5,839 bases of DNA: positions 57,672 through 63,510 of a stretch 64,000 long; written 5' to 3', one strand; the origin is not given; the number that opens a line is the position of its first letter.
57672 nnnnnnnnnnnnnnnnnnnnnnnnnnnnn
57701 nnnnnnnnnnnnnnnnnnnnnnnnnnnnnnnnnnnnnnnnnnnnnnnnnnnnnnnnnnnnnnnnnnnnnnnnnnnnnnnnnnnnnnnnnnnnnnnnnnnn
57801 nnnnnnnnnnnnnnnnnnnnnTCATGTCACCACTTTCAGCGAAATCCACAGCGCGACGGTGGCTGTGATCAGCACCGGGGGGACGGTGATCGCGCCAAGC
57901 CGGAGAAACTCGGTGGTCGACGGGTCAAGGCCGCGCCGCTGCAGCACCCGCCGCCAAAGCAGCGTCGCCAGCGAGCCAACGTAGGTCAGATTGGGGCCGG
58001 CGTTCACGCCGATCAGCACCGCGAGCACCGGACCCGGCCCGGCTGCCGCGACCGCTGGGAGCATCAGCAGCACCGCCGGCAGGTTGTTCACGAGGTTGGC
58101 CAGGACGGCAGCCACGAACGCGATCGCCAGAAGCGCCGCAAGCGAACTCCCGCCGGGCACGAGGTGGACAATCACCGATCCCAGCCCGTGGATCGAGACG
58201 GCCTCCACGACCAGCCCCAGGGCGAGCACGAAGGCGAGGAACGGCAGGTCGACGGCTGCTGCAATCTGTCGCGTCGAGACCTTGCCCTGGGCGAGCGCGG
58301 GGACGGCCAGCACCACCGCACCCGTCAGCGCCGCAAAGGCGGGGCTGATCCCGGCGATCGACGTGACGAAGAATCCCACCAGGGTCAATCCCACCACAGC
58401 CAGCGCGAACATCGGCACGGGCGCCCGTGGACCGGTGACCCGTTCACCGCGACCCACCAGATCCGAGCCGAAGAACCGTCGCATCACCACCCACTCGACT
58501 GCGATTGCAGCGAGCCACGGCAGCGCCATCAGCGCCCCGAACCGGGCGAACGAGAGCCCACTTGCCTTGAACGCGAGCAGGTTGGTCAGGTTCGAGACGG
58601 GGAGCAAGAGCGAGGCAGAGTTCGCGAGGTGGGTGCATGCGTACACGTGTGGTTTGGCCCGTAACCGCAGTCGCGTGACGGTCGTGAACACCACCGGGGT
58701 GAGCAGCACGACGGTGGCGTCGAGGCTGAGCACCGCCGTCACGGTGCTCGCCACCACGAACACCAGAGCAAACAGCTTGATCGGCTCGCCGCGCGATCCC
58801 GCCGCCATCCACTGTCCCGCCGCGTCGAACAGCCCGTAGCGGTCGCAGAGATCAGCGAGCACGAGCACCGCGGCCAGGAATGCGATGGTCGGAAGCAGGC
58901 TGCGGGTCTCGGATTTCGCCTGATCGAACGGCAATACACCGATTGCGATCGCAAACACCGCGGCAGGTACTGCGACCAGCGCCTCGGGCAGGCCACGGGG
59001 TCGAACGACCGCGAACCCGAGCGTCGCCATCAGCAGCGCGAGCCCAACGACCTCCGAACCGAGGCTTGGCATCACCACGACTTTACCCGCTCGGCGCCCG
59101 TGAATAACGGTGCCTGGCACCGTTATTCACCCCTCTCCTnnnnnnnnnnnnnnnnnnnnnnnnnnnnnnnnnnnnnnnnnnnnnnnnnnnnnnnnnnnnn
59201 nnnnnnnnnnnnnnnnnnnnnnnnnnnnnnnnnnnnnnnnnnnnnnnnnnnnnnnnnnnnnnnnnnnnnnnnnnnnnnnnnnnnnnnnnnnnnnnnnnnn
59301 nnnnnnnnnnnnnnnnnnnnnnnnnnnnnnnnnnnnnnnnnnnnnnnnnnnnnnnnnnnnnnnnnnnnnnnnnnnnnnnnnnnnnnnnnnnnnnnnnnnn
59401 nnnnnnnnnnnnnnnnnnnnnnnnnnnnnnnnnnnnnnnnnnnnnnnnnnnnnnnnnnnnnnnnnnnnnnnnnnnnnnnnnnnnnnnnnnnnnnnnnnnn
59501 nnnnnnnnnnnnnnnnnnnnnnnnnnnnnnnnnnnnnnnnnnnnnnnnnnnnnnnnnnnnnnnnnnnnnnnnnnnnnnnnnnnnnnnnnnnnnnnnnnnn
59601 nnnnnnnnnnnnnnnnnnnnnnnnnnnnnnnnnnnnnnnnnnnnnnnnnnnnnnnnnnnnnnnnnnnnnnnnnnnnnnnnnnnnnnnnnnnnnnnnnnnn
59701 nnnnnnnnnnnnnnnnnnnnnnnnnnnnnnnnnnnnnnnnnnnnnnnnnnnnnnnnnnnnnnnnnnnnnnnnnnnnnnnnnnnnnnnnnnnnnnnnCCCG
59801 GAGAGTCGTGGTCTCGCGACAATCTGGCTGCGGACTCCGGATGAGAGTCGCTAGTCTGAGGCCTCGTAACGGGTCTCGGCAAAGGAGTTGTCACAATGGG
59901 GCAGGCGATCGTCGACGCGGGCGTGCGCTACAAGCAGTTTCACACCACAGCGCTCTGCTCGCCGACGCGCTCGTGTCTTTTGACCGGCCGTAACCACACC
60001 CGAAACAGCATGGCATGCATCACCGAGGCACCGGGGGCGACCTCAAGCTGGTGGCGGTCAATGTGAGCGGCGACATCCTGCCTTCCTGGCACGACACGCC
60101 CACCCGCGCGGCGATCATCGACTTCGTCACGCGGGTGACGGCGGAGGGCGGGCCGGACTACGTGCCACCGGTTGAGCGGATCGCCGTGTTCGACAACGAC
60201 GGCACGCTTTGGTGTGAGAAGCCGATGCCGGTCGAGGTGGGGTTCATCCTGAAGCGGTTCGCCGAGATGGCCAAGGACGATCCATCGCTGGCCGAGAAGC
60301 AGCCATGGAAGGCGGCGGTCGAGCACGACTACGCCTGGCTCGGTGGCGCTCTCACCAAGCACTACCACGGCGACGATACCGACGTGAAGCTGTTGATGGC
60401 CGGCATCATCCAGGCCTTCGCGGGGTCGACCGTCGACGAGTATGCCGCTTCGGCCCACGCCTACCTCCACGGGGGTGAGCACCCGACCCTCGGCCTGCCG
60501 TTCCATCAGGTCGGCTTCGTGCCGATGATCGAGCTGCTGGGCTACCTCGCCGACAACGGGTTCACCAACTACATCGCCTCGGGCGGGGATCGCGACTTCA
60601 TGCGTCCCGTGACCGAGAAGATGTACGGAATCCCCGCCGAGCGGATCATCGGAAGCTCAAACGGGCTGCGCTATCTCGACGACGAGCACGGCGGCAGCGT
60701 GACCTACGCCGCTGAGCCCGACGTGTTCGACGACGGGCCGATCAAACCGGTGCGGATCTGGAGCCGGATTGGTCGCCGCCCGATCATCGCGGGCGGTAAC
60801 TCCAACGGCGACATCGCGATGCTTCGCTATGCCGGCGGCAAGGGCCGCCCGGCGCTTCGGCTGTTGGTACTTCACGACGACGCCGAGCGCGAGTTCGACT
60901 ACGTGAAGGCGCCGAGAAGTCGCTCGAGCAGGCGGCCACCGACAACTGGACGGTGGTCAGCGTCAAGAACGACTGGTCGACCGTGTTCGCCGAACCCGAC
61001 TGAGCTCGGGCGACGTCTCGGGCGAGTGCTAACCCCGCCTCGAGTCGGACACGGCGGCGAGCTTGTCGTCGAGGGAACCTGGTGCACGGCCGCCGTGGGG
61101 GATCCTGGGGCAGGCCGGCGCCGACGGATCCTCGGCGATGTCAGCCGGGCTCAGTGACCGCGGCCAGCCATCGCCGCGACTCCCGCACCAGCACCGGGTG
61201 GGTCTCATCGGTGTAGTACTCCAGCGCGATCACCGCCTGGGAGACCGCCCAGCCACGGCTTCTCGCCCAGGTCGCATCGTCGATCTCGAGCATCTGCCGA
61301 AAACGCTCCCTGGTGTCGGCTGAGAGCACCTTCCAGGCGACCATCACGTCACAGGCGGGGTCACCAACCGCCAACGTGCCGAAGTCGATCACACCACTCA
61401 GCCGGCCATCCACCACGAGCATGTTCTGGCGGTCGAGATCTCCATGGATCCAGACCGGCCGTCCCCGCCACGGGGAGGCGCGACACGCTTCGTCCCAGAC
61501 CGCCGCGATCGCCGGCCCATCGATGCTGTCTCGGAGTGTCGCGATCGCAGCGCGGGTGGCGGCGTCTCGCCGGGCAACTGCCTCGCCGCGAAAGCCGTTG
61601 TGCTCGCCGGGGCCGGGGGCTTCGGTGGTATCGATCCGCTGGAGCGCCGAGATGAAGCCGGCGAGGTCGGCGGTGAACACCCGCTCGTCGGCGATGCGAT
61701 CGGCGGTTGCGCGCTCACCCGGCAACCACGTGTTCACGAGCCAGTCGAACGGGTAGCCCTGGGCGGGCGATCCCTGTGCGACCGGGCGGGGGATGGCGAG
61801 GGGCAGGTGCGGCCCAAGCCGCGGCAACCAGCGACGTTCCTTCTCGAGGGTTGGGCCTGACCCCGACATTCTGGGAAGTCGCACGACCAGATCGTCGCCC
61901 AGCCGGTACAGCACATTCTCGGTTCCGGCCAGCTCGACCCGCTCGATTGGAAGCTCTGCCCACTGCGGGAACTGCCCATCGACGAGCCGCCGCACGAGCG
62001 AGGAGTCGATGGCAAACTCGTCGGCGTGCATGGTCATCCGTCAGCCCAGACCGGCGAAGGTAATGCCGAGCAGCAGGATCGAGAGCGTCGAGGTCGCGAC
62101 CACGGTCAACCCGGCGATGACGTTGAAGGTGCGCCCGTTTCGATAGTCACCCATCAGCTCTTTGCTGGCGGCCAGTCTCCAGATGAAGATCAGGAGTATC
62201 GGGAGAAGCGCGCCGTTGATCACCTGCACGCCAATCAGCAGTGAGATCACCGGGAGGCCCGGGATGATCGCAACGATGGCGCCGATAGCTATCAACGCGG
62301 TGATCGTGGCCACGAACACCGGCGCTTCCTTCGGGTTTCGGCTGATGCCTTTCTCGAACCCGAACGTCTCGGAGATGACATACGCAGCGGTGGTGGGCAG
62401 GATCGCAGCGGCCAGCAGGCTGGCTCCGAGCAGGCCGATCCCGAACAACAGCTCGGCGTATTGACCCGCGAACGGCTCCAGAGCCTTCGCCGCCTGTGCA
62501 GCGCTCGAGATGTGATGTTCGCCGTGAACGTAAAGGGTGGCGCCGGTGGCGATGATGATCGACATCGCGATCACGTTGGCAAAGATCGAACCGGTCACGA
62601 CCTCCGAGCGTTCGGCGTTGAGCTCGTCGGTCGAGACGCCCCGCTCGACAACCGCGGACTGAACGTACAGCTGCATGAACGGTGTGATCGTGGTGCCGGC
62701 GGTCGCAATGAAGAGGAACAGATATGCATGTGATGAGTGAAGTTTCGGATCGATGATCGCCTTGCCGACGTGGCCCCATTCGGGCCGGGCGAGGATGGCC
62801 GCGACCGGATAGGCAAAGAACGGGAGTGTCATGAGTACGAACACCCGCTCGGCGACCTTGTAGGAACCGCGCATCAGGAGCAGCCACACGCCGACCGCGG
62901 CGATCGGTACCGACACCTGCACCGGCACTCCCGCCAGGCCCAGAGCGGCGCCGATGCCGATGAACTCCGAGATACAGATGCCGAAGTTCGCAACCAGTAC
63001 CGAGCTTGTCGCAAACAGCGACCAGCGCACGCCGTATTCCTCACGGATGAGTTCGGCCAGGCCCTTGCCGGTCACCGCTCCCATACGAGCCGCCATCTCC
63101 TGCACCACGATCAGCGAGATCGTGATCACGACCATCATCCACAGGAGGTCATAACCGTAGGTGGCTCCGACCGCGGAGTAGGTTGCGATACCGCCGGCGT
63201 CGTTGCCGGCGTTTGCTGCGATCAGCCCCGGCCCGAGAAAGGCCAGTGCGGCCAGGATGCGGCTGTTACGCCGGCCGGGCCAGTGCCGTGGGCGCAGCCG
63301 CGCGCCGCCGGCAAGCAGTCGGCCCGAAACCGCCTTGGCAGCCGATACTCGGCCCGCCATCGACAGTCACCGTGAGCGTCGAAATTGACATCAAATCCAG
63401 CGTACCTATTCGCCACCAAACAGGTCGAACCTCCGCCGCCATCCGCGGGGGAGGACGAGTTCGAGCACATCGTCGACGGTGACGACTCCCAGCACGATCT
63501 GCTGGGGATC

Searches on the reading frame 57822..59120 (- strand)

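Call 71: search_protein_families(library=pfam, proteins=[window:57822-59120:-], max_evalue=0.00001)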
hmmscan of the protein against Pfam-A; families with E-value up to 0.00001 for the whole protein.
window:57822-59120:- (432 aa): 2 families
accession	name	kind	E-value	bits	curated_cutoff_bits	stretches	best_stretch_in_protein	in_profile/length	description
PF02040.21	ArsB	-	1.1e-33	117.7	22.2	1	29-427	5-422/423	Arsenical pump membrane protein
PF03600.22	CitMHS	-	2.2e-33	116.2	31.9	1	41-363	8-320/336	Citrate transporter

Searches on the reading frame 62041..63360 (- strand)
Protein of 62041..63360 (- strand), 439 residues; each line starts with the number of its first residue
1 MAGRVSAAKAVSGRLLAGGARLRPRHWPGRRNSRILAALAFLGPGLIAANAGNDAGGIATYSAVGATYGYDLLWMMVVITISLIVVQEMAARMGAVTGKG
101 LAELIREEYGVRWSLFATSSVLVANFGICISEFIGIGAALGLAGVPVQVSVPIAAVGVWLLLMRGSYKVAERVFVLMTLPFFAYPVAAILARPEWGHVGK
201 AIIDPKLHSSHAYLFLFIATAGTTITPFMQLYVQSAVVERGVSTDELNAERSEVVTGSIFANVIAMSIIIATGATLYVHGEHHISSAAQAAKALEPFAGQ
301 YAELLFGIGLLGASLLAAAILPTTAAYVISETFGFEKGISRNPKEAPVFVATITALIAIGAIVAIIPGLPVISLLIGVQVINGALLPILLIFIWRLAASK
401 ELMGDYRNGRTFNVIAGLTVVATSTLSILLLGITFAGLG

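Call 71: search_protein_families(library=pfam, proteins=[window:62041-63360:-], max_evalue=0.00001)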
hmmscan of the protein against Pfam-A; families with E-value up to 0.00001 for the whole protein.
window:62041-63360:- (439 aa): 1 family
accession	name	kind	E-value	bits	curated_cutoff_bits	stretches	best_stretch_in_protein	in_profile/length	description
PF01566.24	Nramp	-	2.6e-89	300.2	29.8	1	58-409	1-356/357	Natural resistance-associated macrophage protein-like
